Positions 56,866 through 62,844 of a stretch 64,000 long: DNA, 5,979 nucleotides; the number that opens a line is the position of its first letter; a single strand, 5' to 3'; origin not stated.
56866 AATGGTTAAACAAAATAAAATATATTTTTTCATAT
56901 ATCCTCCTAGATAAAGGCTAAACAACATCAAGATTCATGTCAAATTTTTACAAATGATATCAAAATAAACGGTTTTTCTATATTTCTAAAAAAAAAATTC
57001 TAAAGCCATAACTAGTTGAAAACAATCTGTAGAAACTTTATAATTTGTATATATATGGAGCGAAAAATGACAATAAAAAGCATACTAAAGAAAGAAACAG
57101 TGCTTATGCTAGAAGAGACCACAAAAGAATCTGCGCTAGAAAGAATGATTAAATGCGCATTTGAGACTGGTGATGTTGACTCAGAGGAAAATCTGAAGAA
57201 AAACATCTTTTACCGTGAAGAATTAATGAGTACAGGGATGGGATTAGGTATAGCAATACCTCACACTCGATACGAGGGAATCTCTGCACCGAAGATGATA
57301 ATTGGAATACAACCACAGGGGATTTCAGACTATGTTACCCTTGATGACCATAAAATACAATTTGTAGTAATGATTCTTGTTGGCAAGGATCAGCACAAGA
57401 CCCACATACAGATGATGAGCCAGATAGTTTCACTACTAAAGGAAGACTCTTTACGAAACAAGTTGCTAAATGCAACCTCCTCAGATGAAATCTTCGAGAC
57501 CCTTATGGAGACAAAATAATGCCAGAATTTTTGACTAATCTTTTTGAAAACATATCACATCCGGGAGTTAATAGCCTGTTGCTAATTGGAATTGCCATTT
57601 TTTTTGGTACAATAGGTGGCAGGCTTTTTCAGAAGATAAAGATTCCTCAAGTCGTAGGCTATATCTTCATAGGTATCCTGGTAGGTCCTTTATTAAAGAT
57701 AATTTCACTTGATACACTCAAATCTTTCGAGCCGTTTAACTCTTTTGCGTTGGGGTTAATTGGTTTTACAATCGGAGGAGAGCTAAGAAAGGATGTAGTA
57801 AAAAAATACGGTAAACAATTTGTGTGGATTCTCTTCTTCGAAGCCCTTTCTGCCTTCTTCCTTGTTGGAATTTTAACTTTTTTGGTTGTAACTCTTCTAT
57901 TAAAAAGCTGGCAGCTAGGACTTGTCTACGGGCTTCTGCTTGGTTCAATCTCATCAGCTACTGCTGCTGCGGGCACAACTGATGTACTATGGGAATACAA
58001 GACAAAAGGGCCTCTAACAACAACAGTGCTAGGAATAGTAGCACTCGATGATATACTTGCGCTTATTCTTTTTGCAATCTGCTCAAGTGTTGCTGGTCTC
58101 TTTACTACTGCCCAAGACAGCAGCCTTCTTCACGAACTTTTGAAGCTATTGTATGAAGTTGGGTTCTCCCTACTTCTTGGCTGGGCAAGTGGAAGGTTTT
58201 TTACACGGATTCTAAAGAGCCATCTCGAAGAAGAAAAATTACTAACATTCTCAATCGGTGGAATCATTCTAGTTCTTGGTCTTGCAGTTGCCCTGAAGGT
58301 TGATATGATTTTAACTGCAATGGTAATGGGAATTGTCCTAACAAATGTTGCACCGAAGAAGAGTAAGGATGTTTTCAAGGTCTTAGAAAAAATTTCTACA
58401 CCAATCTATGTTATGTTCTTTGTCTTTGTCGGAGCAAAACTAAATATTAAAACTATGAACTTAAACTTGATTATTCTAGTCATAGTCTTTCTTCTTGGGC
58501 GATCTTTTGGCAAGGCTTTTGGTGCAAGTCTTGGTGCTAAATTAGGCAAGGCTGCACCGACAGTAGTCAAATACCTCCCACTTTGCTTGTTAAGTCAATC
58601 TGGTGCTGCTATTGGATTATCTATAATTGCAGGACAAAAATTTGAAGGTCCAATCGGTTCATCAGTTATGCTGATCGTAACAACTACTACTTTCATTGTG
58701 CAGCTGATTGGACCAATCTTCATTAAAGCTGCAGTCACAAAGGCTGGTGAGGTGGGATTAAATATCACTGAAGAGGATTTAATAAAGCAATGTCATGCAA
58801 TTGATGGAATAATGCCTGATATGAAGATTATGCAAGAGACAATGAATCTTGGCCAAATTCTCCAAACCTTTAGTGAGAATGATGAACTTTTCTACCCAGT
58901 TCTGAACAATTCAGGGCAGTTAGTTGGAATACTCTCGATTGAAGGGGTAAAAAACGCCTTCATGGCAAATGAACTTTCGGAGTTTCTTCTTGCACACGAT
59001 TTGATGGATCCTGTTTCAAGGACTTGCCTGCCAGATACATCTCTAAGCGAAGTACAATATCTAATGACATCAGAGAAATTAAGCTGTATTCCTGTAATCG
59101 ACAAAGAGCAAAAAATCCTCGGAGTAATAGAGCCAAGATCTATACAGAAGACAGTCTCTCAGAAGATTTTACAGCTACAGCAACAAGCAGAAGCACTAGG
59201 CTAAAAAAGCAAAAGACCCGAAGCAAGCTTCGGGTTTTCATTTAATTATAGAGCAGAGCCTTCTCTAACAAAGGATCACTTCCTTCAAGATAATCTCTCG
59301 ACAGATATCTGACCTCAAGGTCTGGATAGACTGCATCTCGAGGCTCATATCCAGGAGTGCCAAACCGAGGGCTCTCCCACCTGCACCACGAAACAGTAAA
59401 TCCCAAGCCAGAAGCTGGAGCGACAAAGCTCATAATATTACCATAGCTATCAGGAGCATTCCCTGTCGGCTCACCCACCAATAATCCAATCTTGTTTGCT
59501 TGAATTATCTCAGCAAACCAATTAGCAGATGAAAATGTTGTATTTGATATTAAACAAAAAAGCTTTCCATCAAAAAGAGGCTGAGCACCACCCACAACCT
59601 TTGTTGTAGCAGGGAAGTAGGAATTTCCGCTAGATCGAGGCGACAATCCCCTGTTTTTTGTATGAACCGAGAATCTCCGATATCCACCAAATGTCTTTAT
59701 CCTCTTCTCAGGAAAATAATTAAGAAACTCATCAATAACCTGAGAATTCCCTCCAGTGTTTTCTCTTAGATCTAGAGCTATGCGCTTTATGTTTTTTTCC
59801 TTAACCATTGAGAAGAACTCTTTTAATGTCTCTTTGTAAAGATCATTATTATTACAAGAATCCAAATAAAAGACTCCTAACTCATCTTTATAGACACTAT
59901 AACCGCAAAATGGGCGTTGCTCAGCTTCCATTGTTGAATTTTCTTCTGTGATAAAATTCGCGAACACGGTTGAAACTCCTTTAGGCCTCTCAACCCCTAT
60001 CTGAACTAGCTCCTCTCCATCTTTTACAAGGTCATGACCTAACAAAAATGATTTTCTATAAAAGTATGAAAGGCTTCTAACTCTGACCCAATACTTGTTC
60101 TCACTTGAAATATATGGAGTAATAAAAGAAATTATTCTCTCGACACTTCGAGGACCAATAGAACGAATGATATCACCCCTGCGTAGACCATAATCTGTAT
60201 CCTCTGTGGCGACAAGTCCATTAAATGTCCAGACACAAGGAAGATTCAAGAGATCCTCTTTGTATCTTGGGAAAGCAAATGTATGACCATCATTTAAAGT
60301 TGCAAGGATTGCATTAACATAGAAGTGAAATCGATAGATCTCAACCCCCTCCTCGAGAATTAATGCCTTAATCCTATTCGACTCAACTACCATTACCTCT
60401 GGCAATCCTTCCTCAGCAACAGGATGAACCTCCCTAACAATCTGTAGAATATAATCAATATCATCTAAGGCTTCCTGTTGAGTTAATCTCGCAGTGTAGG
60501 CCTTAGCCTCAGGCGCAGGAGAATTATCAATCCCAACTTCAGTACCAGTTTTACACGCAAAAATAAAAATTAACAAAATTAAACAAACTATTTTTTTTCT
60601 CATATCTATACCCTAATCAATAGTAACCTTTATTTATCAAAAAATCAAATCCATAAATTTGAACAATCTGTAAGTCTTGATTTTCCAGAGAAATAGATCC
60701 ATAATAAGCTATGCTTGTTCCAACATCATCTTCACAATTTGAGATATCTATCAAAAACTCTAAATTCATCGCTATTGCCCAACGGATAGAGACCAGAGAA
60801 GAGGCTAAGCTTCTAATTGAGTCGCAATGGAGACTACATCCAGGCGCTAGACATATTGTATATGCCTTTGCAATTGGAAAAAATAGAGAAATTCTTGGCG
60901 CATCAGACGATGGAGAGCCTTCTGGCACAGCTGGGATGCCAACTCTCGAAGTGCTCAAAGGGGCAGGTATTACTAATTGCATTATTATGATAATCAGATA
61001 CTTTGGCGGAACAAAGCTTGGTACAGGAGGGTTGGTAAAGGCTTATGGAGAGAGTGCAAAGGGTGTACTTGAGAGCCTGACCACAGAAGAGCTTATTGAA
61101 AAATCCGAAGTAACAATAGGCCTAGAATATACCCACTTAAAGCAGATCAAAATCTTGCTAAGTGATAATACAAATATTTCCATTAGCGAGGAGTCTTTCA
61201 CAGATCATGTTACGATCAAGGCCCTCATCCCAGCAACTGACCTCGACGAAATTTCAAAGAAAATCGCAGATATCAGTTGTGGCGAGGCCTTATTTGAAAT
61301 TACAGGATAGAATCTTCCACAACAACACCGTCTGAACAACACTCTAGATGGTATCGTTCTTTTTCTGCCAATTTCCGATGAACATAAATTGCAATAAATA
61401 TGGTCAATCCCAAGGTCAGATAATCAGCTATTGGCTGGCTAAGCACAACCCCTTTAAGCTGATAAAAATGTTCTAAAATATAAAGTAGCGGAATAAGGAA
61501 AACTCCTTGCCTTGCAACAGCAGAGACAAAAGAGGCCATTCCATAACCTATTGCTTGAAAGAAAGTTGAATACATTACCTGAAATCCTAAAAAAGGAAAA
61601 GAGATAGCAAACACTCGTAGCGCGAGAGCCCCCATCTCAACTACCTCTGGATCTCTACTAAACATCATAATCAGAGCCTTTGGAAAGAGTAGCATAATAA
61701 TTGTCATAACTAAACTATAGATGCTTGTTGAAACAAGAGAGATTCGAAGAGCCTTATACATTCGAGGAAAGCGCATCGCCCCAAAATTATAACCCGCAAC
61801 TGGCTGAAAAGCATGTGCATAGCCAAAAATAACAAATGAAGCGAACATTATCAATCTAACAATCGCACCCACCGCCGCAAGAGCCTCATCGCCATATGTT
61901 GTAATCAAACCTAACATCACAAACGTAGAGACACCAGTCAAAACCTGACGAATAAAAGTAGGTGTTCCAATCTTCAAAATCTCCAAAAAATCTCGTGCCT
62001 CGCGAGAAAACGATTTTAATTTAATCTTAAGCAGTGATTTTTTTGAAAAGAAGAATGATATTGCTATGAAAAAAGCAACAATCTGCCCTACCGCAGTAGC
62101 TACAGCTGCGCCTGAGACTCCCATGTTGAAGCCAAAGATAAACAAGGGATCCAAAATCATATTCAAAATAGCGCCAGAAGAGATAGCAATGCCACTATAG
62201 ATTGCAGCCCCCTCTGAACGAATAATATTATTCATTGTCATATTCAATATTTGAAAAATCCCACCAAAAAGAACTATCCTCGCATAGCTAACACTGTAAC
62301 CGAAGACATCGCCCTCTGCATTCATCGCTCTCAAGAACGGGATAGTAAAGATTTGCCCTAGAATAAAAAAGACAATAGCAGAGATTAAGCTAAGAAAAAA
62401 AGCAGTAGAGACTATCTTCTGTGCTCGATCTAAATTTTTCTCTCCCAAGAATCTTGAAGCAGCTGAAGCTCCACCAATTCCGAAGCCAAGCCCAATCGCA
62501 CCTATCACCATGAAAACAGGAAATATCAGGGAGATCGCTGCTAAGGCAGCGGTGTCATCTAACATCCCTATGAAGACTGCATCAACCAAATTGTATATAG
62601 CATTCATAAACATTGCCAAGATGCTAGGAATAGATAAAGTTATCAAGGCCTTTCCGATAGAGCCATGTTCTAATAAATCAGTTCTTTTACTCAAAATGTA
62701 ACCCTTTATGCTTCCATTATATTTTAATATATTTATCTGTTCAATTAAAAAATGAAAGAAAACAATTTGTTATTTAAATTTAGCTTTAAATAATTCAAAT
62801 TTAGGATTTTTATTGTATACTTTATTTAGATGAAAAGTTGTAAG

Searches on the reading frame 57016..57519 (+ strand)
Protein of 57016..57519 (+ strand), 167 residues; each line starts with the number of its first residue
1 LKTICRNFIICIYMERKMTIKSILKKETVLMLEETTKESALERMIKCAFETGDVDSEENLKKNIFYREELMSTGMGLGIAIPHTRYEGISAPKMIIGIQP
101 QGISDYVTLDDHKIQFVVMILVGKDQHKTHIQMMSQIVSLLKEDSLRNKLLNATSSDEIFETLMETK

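Call 15: search_protein_families(library=pfam, proteins=[window:57016-57519:+], max_evalue=0.0001)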
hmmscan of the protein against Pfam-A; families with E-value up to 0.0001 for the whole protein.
window:57016-57519:+ (167 aa): 1 family
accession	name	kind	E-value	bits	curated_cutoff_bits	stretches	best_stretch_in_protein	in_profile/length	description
PF00359.27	PTS_EIIA_2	-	7.9e-30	104.2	27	1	23-164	2-142/144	Phosphoenolpyruvate-dependent sugar phosphotransferase system, EIIA 2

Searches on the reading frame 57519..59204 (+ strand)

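Call 15: search_protein_families(library=pfam, proteins=[window:57519-59204:+], max_evalue=0.0001)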
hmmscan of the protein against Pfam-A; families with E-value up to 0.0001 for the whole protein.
window:57519-59204:+ (561 aa): 2 families
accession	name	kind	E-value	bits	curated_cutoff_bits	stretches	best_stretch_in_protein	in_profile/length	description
PF00999.27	Na_H_Exchanger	-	6.3e-34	117.9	26.2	1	27-403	4-370/375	Sodium/hydrogen exchanger, transmembrane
PF00571.33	CBS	-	1.5e-14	54.5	24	1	494-542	3-51/57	CBS domain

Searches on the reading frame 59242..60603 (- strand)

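Call 15: search_protein_families(library=pfam, proteins=[window:59242-60603:-], max_evalue=0.0001)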
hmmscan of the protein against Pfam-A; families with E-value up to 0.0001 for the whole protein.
window:59242-60603:- (453 aa): 1 family
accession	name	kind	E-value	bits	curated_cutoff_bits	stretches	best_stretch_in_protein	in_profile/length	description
PF03572.23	Peptidase_S41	-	6.1e-16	58.9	24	1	255-383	13-124/165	Peptidase family S41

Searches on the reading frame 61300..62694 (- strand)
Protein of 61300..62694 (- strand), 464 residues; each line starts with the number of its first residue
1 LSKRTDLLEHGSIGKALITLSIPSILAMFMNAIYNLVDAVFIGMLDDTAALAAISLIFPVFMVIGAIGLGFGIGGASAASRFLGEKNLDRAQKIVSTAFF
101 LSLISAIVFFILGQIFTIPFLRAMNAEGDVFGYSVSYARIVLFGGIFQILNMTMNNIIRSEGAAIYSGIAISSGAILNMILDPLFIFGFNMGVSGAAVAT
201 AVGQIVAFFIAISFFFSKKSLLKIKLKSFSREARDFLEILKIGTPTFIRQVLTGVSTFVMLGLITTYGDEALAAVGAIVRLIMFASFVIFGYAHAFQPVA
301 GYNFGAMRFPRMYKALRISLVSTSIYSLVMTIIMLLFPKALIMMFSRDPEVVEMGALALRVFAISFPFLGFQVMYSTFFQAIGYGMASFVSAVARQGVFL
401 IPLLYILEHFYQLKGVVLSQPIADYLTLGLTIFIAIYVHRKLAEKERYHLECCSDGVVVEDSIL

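Call 15: search_protein_families(library=pfam, proteins=[window:61300-62694:-], max_evalue=0.0001)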
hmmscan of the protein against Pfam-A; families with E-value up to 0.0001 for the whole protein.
window:61300-62694:- (464 aa): 2 families
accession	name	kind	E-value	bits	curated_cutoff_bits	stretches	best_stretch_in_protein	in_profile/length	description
PF01554.23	MatE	-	1.4e-48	165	24.9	2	23-184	1-161/161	MatE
PF01943.22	Polysacc_synt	-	4.3e-06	26.8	28.2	0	73-299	54-269/274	Polysaccharide biosynthesis protein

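Call 32: find_encoding_contigs(protein=window:61300-62694:-, flank=10000, max_places=1)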
Protein window:61300-62694:- (464 aa): 1 contig read that carries it; 1 place shown.
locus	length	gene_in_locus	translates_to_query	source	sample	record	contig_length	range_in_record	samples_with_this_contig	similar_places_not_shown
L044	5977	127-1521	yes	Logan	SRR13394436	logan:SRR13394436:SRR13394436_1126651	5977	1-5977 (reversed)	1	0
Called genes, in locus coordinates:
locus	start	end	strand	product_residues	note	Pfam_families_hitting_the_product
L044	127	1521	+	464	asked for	PF01943:Polysacc_synt (faint), PF01554:MatE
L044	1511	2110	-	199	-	PF01205:Impact_N, PF09186:DUF1949 (weak)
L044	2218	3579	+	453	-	PF03572:Peptidase_S41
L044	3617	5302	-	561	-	PF00999:Na_H_Exchanger, PF00571:CBS (weak)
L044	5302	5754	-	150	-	PF00359:PTS_EIIA_2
